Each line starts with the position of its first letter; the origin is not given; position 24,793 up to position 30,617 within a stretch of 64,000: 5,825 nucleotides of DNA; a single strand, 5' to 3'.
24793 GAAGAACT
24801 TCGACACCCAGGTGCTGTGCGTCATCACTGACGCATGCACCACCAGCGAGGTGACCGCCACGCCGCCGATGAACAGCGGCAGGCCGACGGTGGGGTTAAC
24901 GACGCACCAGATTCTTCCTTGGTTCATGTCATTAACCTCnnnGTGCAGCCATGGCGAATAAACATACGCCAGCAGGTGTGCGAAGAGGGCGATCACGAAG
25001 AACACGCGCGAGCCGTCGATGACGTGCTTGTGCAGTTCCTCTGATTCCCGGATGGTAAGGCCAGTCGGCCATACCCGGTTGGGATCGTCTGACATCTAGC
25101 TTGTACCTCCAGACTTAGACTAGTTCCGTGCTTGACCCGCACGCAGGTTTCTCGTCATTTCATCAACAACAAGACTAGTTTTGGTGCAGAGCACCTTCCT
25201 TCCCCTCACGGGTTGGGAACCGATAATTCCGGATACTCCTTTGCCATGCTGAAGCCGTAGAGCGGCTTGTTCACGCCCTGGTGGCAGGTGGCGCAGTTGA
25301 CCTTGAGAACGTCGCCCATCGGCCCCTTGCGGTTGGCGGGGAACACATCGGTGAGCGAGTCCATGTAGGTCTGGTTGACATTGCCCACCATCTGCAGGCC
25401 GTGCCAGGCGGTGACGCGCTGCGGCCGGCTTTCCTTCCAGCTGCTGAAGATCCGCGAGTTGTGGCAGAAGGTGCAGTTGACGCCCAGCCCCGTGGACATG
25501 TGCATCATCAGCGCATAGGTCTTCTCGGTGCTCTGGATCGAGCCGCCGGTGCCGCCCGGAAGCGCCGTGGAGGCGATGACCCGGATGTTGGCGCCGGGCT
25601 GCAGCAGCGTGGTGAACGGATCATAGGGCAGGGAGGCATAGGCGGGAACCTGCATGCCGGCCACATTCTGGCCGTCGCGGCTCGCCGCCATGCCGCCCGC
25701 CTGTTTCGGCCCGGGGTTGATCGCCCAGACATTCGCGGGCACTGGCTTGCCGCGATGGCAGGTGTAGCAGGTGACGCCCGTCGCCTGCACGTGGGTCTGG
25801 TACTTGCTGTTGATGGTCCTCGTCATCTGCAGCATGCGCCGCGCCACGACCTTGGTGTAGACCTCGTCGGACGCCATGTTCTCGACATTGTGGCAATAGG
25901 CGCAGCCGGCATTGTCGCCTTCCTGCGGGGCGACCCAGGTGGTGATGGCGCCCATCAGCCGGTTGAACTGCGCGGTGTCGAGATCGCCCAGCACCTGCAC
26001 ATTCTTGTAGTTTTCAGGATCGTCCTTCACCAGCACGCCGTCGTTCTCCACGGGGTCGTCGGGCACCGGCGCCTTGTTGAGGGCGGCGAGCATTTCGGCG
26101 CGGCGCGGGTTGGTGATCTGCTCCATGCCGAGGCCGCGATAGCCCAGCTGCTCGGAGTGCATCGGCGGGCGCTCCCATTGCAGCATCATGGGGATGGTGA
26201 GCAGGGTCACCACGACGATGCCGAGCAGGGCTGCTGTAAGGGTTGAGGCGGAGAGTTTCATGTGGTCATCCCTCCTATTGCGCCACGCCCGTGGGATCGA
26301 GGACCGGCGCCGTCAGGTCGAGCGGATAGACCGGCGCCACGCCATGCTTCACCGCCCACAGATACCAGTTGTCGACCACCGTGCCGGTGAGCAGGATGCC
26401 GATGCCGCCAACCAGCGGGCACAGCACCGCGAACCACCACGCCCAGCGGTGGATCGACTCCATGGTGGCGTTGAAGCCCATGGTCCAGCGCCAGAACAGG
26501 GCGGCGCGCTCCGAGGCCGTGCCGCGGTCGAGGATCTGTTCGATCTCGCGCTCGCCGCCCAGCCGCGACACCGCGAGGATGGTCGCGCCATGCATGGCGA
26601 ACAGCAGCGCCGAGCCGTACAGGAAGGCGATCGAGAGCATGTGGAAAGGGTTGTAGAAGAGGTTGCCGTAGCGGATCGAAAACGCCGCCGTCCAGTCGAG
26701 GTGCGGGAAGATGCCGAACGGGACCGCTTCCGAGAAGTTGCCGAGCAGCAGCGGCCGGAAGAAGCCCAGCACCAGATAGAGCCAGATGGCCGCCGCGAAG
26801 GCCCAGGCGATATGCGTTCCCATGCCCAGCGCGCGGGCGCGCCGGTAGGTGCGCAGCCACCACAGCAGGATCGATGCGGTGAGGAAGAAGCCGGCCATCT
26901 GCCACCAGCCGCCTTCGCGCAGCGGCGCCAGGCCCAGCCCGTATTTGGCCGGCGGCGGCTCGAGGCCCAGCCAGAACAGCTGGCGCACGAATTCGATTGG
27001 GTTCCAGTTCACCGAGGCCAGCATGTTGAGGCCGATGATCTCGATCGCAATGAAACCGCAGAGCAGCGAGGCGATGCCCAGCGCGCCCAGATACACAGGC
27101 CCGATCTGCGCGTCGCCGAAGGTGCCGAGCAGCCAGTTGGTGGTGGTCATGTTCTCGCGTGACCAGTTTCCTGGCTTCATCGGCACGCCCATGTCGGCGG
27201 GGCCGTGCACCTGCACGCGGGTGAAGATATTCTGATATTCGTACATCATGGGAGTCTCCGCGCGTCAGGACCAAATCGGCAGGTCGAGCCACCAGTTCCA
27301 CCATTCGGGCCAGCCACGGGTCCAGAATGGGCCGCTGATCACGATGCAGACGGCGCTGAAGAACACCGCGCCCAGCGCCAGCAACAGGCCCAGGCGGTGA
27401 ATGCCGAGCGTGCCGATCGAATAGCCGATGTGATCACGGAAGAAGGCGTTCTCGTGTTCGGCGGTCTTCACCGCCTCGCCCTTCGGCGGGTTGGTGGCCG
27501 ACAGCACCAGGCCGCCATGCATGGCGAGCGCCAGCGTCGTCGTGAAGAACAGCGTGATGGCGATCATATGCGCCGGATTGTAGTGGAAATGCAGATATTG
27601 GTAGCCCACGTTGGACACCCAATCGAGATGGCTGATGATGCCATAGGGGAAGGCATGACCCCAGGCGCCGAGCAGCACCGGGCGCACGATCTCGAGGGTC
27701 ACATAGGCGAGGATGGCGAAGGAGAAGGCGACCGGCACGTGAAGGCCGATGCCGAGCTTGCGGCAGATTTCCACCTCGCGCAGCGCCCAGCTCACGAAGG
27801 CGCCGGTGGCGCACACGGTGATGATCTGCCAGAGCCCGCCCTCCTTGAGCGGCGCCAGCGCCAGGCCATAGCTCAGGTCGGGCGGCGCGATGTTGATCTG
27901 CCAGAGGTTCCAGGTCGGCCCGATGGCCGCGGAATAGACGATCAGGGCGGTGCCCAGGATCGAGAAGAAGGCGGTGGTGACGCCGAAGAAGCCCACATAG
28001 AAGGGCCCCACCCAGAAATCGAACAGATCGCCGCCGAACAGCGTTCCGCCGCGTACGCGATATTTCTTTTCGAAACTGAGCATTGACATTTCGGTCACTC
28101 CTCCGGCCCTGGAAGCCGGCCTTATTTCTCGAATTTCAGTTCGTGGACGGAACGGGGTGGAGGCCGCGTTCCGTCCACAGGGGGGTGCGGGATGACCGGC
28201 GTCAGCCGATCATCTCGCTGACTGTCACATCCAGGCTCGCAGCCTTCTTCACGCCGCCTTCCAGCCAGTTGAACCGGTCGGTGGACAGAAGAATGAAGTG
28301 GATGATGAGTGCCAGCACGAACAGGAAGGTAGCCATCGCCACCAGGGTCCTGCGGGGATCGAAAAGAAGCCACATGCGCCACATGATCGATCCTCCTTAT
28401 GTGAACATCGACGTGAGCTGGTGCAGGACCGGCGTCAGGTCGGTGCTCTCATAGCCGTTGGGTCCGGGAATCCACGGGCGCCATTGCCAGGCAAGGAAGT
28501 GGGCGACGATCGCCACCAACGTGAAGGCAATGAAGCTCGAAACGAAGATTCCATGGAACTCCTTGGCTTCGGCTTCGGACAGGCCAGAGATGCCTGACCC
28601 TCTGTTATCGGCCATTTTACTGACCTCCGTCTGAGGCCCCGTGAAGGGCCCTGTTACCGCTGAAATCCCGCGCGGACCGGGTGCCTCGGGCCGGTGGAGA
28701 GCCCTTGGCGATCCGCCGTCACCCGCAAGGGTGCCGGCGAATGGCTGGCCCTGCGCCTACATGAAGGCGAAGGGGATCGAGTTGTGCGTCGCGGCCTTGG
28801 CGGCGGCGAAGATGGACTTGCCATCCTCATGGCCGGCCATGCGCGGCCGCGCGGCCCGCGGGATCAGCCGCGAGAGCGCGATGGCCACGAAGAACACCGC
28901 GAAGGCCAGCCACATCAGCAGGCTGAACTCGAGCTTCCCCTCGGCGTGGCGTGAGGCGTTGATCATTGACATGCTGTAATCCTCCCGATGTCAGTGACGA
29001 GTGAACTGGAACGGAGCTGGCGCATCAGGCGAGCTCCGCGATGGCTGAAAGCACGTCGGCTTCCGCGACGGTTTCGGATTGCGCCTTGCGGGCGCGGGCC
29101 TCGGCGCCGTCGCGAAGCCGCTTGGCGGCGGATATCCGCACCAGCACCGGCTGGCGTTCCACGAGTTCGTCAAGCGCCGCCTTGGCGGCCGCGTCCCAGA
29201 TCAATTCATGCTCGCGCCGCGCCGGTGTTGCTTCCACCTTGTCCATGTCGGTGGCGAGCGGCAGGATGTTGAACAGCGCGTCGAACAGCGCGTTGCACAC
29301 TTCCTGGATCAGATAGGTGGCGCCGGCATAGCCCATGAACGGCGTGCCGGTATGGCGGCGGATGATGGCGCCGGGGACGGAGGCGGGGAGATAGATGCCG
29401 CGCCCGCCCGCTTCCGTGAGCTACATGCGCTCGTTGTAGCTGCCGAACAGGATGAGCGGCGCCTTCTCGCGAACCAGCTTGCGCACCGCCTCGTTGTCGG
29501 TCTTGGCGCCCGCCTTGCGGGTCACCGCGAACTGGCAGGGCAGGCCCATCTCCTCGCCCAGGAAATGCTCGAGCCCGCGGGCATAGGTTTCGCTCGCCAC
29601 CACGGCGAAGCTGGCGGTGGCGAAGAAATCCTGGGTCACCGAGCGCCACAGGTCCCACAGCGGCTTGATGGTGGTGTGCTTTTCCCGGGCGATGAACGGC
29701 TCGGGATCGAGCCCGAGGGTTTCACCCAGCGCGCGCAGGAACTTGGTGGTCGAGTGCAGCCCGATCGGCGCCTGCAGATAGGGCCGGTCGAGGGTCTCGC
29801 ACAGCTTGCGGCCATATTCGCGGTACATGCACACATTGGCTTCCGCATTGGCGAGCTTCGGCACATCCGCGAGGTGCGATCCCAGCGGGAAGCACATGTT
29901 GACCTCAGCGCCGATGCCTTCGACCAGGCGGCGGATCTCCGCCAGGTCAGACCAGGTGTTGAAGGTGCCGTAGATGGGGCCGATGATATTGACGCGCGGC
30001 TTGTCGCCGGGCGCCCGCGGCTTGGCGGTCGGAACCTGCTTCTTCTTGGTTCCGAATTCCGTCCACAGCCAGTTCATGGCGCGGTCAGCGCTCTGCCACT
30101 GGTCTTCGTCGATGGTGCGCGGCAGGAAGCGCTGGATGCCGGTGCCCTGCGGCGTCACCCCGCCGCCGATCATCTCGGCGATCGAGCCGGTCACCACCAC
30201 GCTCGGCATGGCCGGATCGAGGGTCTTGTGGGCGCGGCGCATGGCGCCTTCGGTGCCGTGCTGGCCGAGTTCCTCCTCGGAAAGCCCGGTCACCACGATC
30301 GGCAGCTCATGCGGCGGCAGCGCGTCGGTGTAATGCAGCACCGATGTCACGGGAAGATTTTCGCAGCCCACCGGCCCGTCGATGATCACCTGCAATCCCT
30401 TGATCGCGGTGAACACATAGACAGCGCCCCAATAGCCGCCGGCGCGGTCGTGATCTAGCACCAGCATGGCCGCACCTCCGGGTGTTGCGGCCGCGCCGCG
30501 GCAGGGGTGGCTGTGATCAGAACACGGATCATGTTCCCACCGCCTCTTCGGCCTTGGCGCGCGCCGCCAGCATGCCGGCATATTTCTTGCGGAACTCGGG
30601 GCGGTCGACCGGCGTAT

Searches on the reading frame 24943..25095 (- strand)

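Call 21: search_protein_families(library=ncbifam, max_evalue=0.00001, proteins=[window:24943-25095:-])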
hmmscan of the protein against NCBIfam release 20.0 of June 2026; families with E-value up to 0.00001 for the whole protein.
window:24943-25095:- (51 aa): 1 family
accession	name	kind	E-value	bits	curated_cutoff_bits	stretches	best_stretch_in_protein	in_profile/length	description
NF040862.1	pufB_517_ASD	equivalog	3.3e-18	65.3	61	1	9-50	1-42/42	light-harvesting antenna LH1, beta subunit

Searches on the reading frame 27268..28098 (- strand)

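Call 21: search_protein_families(library=ncbifam, max_evalue=0.00001, proteins=[window:27268-28098:-])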
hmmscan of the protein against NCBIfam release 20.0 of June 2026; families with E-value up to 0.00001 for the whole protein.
window:27268-28098:- (277 aa): 5 families
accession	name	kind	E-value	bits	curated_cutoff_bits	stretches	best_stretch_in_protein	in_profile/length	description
TIGR01157.1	pufL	equivalog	2.1e-132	439.8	266.2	1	38-276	1-239/239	photosynthetic reaction center subunit L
NF011075.0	PRK14505.1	equivalog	2.1e-68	231.1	904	1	18-276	52-305/643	bifunctional photosynthetic reaction center subunit L/M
TIGR01115.1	pufM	equivalog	1.1e-40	139.8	364.25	1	25-266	43-297/305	photosynthetic reaction center subunit M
TIGR01152.1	psbD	equivalog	4.8e-09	35.8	600.6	1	86-199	107-219/352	photosystem II D2 protein (photosystem q(a) protein)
TIGR01151.1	psbA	equivalog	3.9e-07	29.1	596.05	1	84-203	106-224/360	photosystem II q(b) protein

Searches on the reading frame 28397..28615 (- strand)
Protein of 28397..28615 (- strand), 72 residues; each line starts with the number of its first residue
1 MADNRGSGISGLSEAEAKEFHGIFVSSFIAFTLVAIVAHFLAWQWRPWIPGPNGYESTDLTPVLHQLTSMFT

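Call 21: search_protein_families(library=ncbifam, max_evalue=0.00001, proteins=[window:28400-28615:-])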
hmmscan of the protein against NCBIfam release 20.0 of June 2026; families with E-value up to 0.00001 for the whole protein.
window:28400-28615:- (72 aa): 1 family
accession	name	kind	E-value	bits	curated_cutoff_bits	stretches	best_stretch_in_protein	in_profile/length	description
NF040862.1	pufB_517_ASD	equivalog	1.8e-22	79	61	1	9-49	2-42/42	light-harvesting antenna LH1, beta subunit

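Call 30: find_encoding_contigs(protein=window:28397-28615:-, flank=6000, max_places=10)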
Protein window:28397-28615:- (72 aa): 5 contigs read that carry it; 5 places shown.
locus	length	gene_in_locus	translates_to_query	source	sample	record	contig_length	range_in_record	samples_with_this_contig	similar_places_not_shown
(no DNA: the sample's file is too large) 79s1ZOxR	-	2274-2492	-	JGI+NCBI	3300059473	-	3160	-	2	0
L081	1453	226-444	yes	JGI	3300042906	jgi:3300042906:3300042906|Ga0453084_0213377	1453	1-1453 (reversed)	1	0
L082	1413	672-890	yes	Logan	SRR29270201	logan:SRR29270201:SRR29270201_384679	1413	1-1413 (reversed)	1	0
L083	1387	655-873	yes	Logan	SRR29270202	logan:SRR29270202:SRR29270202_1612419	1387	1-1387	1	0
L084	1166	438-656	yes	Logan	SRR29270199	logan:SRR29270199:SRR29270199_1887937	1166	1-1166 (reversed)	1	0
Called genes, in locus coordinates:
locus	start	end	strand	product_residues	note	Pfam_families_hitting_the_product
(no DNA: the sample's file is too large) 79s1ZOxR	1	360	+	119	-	?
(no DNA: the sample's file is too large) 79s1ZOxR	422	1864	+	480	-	PF00148:Oxidored_nitro, PF08369:PCP_red (faint)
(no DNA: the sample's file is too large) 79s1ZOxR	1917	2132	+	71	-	-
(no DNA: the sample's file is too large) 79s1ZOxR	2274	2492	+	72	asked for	PF00556:LHC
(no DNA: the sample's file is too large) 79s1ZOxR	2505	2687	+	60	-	PF00556:LHC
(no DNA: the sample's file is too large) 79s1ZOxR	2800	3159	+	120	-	?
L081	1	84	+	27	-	?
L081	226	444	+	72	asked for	PF00556:LHC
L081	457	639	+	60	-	PF00556:LHC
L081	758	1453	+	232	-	?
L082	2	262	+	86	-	?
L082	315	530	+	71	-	-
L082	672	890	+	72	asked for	PF00556:LHC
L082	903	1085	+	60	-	PF00556:LHC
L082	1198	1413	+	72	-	?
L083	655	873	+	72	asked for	PF00556:LHC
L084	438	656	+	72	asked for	PF00556:LHC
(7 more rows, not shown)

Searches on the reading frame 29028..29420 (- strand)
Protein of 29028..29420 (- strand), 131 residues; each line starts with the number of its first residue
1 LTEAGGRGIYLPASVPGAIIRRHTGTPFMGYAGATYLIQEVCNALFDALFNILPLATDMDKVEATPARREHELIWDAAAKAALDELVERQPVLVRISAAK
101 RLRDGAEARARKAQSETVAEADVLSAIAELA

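Call 4: search_protein_families(library=ncbifam, proteins=[window:29028-29420:-])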
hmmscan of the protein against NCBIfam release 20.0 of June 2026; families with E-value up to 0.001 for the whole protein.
window:29028-29420:- (131 aa): 1 family
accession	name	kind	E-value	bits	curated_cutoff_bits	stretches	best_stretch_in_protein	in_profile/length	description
TIGR02014.1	BchZ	equivalog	6.1e-50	170.5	529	1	1-121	346-466/468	chlorophyllide a reductase subunit Z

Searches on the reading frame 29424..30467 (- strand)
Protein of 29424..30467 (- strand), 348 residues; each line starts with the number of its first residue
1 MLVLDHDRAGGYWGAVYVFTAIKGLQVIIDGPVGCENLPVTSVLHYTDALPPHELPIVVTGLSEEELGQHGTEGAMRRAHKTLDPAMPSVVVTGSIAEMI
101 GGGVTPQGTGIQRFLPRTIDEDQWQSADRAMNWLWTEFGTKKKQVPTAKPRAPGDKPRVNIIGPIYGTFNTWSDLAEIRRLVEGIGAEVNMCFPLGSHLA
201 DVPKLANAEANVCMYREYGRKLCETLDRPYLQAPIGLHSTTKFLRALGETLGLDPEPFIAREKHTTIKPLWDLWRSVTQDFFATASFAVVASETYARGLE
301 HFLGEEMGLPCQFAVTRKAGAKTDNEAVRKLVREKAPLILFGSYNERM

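Call 4: search_protein_families(library=ncbifam, proteins=[window:29424-30467:-])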
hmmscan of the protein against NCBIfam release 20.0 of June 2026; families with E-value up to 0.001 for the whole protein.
window:29424-30467:- (348 aa): 5 families
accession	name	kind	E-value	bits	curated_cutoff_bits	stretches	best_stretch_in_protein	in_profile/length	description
TIGR02014.1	BchZ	equivalog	5.1e-181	602.7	529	1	2-348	1-344/468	chlorophyllide a reductase subunit Z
TIGR01278.1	DPOR_BchB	equivalog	5.8e-27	94.7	490.35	1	13-334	14-338/512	ferredoxin:protochlorophyllide reductase (ATP-dependent) subunit B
NF002789.0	PRK02910.1-3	equivalog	1.6e-21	76.8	509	1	18-314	19-328/535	ferredoxin:protochlorophyllide reductase (ATP-dependent) subunit B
NF002790.0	PRK02910.1-4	equivalog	1.8e-19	69.8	912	1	141-308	151-320/530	ferredoxin:protochlorophyllide reductase (ATP-dependent) subunit B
TIGR01283.1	nifE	equivalog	0.00011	20.9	505.1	1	147-253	189-296/459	nitrogenase iron-molybdenum cofactor biosynthesis protein NifE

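Call 6: find_related_loci(query=window:29424-30467:-, collection=genome_contigs, flank=3000)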
Query window:29424-30467:- (348 aa) in genome_contigs; peptide patterns used: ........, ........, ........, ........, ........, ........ (x = any residue, [..] = any of these).
600 stretches matched a pattern (row limit reached: there are more); 595 encode a relative of the query (tblastn E <= 1e-3); the best 80 are kept; 80 distinct loci.
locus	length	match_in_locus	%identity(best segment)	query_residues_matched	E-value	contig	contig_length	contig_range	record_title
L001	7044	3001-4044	94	1-348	0e+0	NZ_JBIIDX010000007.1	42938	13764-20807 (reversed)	MAG: Aestuariivirga sp. isolate ME2000-08-17pf_3300042335_group1_bin81 Rohwer_bin1923_scaffold_359_c1, whole genome shot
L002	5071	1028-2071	90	1-348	0e+0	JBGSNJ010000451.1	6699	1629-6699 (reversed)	MAG: Aestuariivirga sp. isolate JTS-AC253 k141_2078370, whole genome shotgun sequence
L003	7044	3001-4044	91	1-348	0e+0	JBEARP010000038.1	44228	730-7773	MAG: Pseudomonadota bacterium isolate NASQAN2010_127_B_bin.3 scaffold_708153, whole genome shotgun sequence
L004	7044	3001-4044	89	1-348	0e+0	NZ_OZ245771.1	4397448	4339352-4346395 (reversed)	MAG: Aestuariivirga sp. isolate 7c3fa8be-7efc-43a7-8305-a38dcb536765 chromosome 1, complete sequence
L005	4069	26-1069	88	1-348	0e+0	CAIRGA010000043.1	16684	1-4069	MAG: uncultured Rhizobiales bacterium isolate Ki2-D1_bin-0832 genome assembly, contig: bin-0832:043/226, whole genome sh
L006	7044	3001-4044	86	1-348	0e+0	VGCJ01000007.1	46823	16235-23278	MAG: Alphaproteobacteria bacterium isolate M_surface_10_m2_180 M_surface_10_m2_180_Ga0194123_10000986, whole genome shot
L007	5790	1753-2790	85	1-348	0e+0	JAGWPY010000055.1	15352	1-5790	MAG: Gammaproteobacteria bacterium isolate REEB290 k141_741273, whole genome shotgun sequence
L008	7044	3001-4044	85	1-348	0e+0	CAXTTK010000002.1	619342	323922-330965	MAG TPA_asm: uncultured Aestuariivirga sp. isolate public_SRR11456922_metawrap_bin.6 genome assembly, contig: public_SRR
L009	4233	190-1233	85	1-348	0e+0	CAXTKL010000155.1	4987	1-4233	MAG TPA_asm: uncultured Aestuariivirga sp. isolate public_SRR11456922_metawrap_bin.8 genome assembly, contig: public_SRR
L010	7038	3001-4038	85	1-348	0e+0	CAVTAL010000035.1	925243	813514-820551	MAG: uncultured Alphaproteobacteria bacterium isolate MFD04651.bin.2.46 genome assembly, contig: contig_719, whole genom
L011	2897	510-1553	84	1-348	0e+0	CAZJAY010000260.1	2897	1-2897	MAG TPA_asm: uncultured Methylocystis sp. isolate SRP318679_co1_39 genome assembly, contig: NODE_48823_length_2897_cov_2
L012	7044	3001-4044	85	1-348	0e+0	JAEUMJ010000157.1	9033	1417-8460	MAG: Hyphomicrobiales bacterium isolate new MAG-144 k141_538462, whole genome shotgun sequence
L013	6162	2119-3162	83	1-348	0e+0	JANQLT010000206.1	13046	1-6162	MAG: Kiloniellales bacterium isolate PL25a_bin.68 k99_5674600, whole genome shotgun sequence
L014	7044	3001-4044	84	1-348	0e+0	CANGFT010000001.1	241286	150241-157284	MAG: Beijerinckiaceae bacterium isolate Jr-28aug17-115 genome assembly, contig: Jr-28aug17-C51, whole genome shotgun seq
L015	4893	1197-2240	83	1-348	0e+0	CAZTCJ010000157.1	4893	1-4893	MAG TPA_asm: uncultured Alphaproteobacteria bacterium isolate SRP128890_co1_147 genome assembly, contig: NODE_22908_leng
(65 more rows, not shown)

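Call 9: find_encoding_contigs(protein=window:29424-30467:-, flank=3000, max_places=10)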
Protein window:29424-30467:- (348 aa): no gene with exactly this product is on record in the collection.
